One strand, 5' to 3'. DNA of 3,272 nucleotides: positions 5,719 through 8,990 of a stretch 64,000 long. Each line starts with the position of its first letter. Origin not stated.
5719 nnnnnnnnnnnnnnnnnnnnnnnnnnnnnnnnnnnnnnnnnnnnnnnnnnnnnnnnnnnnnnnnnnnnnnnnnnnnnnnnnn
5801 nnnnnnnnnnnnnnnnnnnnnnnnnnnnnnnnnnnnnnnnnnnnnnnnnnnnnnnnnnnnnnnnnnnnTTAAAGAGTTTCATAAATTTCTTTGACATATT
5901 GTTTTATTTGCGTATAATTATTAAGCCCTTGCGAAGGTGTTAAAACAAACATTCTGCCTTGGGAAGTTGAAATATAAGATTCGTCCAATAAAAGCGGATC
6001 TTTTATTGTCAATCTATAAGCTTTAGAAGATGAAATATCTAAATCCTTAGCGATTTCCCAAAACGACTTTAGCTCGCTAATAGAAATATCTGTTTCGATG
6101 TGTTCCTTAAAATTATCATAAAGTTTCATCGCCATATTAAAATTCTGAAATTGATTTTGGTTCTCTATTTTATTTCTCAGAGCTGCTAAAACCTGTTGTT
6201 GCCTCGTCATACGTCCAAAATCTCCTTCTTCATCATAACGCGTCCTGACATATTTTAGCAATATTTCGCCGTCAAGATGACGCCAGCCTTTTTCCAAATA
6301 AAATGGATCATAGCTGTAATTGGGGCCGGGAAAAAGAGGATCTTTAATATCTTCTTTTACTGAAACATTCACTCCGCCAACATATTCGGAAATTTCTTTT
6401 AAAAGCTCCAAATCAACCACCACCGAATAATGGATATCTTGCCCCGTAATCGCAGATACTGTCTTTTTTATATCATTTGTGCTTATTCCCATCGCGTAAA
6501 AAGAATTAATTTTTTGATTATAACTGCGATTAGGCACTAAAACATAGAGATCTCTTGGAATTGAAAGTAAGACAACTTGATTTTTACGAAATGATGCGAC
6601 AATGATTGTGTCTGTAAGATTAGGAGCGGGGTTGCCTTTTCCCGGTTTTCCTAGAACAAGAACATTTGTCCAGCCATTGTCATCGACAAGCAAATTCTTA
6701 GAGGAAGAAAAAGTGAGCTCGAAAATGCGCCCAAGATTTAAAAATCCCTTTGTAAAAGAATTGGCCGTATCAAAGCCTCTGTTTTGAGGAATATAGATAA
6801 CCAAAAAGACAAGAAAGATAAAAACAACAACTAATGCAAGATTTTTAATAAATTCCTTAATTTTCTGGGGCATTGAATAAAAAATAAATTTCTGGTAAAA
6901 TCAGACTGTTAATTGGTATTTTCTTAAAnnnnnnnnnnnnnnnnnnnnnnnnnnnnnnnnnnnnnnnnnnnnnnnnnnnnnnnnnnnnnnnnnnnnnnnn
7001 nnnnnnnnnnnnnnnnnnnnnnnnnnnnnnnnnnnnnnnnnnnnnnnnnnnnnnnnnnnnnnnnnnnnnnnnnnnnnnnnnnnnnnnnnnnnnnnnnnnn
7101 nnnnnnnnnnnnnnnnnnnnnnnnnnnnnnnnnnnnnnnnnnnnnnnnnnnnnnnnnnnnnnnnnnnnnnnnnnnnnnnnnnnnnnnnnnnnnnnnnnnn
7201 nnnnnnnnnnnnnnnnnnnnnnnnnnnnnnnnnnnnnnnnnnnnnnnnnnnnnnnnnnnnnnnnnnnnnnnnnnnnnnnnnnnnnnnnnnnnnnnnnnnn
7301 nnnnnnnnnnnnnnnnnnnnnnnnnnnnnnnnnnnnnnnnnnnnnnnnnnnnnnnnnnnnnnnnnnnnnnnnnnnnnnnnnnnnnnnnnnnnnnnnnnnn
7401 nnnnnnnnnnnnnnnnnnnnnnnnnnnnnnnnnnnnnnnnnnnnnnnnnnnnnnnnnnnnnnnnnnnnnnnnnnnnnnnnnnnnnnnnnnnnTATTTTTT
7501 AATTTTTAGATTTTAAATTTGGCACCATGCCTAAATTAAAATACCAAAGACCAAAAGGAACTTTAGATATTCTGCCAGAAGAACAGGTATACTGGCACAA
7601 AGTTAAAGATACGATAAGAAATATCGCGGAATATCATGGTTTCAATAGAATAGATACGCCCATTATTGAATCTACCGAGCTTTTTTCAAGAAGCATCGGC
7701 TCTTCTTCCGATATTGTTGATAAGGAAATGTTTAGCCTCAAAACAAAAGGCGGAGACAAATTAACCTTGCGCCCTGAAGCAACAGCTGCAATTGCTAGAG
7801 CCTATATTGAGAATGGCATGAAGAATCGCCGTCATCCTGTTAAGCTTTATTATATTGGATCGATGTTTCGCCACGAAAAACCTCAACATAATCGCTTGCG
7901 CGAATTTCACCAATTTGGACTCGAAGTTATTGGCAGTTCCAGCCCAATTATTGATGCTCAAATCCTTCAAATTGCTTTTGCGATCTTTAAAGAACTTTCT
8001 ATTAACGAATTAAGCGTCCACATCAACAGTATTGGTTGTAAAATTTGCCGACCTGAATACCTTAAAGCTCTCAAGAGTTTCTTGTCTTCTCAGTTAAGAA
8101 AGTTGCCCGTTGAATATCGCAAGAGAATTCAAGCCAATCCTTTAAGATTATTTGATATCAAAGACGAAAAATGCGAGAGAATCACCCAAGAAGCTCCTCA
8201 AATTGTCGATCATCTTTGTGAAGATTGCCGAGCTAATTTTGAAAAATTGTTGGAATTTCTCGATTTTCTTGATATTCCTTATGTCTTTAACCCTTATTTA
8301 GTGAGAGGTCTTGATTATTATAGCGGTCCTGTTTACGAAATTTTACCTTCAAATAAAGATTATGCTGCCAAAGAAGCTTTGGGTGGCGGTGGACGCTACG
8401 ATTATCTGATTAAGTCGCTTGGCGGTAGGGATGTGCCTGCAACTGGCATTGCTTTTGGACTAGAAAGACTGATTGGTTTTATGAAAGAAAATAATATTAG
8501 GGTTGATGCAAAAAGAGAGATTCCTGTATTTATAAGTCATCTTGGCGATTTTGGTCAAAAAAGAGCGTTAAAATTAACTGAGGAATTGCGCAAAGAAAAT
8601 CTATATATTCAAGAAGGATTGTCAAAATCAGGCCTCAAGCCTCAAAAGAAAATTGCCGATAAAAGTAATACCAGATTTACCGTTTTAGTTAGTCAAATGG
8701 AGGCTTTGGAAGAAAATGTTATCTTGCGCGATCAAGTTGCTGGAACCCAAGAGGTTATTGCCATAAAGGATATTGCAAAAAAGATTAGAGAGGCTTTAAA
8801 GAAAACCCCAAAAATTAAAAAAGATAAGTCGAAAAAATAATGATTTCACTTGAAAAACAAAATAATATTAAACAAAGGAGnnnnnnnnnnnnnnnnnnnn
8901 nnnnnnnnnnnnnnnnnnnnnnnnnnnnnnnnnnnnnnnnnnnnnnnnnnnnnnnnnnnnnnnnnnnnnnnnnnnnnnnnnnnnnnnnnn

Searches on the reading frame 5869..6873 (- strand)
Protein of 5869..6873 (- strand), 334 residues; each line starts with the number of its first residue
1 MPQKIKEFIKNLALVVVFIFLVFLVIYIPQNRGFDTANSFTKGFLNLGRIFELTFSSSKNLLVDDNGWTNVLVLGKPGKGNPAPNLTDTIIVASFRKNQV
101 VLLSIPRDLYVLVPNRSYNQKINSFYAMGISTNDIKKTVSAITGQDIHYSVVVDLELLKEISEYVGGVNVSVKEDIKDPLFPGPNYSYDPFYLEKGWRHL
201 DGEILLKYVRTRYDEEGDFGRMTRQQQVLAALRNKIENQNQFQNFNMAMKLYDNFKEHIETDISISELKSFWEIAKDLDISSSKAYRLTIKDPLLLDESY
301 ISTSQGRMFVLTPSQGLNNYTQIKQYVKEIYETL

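Call 25: search_protein_families(library=pfam, proteins=[window:5869-6873:-], max_evalue=0.001)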
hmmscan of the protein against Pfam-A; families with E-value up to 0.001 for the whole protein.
window:5869-6873:- (334 aa): 1 family
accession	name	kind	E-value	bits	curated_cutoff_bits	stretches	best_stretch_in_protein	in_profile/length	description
PF03816.19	LytR_cpsA_psr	-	2e-32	112.9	24.6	1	87-237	2-149/150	LytR_cpsA_psr family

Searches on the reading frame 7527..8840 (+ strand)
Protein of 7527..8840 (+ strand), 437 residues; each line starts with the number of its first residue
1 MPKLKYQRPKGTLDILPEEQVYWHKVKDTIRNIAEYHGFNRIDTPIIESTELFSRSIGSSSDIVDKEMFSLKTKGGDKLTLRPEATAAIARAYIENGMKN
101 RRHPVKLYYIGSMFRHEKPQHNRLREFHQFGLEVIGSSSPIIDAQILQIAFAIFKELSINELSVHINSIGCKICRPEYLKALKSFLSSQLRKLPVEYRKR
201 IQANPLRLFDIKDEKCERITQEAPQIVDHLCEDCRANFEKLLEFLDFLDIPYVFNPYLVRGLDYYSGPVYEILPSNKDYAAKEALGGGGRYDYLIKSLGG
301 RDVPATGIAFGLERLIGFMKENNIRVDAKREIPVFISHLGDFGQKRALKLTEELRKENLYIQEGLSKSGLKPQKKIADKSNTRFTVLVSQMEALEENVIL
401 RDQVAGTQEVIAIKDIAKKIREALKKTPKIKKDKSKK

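Call 25: search_protein_families(library=pfam, proteins=[window:7527-8840:+], max_evalue=0.001)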
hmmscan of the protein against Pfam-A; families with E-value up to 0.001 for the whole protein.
window:7527-8840:+ (437 aa): 5 families
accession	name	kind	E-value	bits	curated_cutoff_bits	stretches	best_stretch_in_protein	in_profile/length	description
PF13393.11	tRNA-synt_His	-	7.8e-44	150.6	25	1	12-315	2-308/308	Histidyl-tRNA synthetase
PF00587.30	tRNA-synt_2b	-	5.8e-14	53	29.3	1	70-161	2-98/179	tRNA synthetase class II core domain (G, H, P, S and T)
PF00152.25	tRNA-synt_2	-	1e-06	28.5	25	0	24-185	26-169/308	tRNA synthetases class II (D, K and N)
PF01409.25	tRNA-synt_2d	-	1.6e-06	28.2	19.8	1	23-137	19-135/246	tRNA synthetases class II core domain (F)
PF03129.25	HGTP_anticodon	-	5.9e-05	23.6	21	1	344-422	15-93/94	Anticodon binding domain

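Call 26: search_protein_families(library=phrogs, proteins=[window:7527-8840:+], max_evalue=0.001)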
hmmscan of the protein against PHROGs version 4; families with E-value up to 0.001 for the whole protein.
window:7527-8840:+ (437 aa): 3 families
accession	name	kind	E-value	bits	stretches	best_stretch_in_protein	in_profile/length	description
phrog_29916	-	unknown function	2.4e-07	31.1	1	8-155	9-154/388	-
phrog_18916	-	unknown function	0.00017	21.1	1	23-198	274-454/643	-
phrog_19509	-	unknown function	0.00049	19.6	0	23-156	145-262/588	-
